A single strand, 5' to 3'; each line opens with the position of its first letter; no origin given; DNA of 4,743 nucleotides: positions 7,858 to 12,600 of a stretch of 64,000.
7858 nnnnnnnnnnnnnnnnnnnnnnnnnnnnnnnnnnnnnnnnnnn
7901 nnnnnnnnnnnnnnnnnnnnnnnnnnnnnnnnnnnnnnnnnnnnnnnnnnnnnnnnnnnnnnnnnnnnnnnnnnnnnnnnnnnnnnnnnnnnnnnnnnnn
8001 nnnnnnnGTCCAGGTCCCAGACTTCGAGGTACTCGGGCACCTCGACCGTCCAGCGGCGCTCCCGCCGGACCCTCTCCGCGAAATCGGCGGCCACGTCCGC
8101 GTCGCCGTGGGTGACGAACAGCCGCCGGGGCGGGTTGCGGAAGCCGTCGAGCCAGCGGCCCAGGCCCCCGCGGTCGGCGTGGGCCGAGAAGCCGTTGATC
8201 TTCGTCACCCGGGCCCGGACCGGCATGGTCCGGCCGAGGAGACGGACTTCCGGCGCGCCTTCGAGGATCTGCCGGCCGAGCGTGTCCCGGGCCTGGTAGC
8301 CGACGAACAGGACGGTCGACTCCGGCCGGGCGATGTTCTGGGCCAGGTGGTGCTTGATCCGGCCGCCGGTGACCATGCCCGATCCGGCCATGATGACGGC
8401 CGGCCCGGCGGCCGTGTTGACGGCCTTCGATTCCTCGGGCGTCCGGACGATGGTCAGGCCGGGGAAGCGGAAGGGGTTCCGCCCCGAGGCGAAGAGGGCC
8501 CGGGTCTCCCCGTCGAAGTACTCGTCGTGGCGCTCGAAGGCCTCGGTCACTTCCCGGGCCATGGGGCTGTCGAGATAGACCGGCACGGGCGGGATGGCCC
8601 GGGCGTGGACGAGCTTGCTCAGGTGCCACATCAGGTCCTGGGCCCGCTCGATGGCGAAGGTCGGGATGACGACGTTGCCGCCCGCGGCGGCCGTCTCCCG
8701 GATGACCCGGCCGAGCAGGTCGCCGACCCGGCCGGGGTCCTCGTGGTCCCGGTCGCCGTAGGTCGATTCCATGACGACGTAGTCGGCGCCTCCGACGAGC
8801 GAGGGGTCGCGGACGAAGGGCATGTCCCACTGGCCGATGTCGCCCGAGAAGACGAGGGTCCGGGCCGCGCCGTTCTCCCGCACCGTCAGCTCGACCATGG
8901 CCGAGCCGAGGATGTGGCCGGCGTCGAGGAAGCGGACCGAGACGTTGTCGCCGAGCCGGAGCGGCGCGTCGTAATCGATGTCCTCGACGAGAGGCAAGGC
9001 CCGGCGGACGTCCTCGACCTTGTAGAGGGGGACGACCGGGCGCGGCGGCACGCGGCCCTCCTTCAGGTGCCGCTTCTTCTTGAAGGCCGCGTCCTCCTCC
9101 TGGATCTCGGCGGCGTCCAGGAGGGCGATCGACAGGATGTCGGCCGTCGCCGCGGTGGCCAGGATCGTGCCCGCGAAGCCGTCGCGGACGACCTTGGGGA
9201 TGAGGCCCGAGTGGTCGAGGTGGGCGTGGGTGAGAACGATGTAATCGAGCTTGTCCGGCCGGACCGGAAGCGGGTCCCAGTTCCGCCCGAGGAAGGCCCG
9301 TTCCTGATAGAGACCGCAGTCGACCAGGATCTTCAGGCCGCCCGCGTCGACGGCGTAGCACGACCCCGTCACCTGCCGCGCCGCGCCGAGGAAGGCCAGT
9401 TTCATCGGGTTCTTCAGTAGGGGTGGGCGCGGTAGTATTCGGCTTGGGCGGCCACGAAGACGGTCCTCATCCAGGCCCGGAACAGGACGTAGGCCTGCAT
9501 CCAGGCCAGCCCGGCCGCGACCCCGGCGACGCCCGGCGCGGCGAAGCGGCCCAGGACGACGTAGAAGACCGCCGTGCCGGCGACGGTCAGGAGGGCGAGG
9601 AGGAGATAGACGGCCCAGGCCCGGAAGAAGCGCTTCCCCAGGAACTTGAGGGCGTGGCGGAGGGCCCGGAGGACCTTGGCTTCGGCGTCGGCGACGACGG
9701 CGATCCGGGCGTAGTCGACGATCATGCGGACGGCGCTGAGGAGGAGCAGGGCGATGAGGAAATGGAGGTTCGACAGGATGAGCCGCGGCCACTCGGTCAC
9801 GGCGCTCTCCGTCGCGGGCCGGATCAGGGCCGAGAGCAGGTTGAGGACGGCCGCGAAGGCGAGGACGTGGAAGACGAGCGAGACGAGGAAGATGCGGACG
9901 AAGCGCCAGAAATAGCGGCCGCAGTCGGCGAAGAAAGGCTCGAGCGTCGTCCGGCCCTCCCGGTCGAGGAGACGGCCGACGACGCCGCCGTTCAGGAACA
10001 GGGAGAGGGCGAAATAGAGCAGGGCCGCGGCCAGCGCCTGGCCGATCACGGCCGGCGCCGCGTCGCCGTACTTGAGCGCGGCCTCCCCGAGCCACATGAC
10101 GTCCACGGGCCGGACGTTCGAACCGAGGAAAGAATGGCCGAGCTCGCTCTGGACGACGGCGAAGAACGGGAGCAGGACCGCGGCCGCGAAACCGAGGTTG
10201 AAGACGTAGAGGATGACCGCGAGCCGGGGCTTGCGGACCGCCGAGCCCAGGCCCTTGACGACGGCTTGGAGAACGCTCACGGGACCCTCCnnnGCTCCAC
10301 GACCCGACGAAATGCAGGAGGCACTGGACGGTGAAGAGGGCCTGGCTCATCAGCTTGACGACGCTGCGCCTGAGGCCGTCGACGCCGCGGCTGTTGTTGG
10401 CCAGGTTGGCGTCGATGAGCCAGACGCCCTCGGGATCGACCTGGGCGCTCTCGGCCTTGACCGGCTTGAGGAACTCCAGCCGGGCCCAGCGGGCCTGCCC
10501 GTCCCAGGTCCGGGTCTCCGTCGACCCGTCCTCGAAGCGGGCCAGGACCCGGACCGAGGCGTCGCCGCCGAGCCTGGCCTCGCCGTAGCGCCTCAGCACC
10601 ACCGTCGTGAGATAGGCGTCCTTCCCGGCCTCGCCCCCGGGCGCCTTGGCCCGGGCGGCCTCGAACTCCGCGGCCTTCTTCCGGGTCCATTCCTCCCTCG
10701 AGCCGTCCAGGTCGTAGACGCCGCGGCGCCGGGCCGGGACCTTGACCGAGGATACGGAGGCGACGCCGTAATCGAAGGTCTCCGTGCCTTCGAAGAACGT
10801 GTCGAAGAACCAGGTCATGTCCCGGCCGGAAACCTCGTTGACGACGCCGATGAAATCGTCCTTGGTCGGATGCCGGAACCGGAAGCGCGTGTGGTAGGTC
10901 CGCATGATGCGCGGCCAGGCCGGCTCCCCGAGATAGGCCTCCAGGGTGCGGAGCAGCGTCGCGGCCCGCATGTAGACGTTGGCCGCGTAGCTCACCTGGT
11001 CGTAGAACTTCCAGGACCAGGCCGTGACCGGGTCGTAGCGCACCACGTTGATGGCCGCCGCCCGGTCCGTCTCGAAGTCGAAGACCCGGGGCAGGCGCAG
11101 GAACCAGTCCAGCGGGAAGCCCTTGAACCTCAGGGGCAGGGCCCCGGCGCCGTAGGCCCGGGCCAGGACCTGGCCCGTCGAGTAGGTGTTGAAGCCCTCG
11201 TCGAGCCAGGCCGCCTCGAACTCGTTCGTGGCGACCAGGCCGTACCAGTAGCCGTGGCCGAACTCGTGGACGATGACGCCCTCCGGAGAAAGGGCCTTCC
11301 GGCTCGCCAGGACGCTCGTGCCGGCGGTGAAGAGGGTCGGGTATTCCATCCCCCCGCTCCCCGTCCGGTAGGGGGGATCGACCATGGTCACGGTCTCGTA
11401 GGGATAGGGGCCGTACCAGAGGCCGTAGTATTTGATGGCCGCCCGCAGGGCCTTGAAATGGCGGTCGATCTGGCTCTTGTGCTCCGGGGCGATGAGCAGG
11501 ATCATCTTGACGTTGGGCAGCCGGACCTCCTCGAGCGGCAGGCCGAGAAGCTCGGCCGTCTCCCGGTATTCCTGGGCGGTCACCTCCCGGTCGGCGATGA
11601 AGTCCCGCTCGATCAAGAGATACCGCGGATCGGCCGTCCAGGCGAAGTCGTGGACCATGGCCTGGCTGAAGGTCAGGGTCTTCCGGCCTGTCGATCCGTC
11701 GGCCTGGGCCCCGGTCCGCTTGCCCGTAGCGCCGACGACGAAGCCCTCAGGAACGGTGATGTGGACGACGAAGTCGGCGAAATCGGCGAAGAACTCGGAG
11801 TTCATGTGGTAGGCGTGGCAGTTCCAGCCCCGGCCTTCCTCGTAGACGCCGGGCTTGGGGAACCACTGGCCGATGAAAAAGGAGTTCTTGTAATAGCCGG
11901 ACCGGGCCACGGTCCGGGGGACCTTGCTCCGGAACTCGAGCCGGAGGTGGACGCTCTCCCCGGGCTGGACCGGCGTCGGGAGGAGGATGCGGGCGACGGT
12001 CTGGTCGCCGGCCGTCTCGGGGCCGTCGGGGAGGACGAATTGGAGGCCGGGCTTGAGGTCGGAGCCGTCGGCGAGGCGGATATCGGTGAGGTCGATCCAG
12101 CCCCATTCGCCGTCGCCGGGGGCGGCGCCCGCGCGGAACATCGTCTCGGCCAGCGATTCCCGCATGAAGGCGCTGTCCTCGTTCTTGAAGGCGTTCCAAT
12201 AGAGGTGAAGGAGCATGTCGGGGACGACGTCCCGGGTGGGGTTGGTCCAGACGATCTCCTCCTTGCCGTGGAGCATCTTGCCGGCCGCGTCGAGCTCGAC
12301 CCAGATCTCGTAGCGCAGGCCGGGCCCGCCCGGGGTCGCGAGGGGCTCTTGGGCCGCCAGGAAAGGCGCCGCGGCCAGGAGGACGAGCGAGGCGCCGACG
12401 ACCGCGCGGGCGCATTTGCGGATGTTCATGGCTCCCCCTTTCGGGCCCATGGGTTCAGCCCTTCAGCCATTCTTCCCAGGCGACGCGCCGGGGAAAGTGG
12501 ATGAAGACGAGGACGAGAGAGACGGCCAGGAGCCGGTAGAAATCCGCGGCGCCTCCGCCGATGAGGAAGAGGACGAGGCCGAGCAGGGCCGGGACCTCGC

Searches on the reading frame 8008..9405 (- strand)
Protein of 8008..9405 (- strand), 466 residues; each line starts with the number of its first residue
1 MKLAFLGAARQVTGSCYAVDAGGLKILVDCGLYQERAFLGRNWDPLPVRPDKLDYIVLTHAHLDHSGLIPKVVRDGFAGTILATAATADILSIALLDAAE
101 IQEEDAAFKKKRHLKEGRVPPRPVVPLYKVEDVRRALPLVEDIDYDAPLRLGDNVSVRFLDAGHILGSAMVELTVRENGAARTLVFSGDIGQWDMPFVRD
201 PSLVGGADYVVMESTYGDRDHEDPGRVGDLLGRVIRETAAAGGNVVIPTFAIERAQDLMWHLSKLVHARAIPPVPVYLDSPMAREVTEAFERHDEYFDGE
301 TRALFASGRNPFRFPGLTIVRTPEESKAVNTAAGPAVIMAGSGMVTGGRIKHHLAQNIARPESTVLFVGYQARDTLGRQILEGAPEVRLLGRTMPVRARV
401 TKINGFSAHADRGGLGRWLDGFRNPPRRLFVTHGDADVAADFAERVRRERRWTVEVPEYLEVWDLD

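Call 43: search_protein_families(library=pfam, proteins=[window:8008-9405:-], max_evalue=0.00001)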
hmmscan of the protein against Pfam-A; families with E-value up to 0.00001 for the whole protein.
window:8008-9405:- (466 aa): 5 families
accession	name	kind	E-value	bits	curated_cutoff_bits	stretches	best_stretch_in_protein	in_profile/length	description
PF10996.14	Beta-Casp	-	8.9e-40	136.4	27.7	1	255-380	1-120/120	Beta-Casp domain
PF07521.17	RMMBL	-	2.4e-17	63.1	21.6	1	394-457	2-63/63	Zn-dependent metallo-hydrolase RNA specificity domain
PF00753.33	Lactamase_B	-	1.2e-12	48.6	22.7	1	12-189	4-149/196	Metallo-beta-lactamase superfamily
PF12706.13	Lactamase_B_2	-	3.8e-10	40.1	27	1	26-221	3-171/200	Beta-lactamase superfamily domain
PF16661.11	Lactamase_B_6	-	1.5e-06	28.2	27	1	22-174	5-150/193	Metallo-beta-lactamase superfamily domain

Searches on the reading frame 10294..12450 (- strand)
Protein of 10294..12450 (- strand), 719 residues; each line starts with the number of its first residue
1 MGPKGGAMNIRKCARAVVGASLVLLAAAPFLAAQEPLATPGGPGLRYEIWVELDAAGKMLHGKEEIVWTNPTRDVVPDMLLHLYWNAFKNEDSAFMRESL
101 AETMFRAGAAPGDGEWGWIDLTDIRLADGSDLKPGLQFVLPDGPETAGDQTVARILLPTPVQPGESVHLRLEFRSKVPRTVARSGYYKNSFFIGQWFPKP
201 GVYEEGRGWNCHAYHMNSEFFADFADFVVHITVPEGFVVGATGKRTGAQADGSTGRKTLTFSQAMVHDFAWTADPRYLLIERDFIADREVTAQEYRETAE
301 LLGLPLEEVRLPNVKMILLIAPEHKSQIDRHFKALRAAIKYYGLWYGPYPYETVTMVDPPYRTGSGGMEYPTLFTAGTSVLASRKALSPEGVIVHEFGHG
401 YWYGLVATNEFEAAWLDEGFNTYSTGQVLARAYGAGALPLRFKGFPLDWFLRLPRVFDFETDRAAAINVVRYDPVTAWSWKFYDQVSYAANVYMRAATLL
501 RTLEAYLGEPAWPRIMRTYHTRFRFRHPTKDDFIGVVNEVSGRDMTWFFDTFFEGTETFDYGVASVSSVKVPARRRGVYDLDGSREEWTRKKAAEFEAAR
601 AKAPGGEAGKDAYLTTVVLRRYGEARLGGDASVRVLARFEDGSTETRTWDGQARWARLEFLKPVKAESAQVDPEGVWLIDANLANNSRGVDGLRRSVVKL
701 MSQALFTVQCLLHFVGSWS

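Call 43: search_protein_families(library=pfam, proteins=[window:10294-12450:-], max_evalue=0.00001)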
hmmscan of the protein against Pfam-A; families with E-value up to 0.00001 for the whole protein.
window:10294-12450:- (719 aa): 1 family
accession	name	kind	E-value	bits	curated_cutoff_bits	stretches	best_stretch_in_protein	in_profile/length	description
PF01433.26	Peptidase_M1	-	4e-15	56.4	27.7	1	341-552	12-218/218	Peptidase family M1 domain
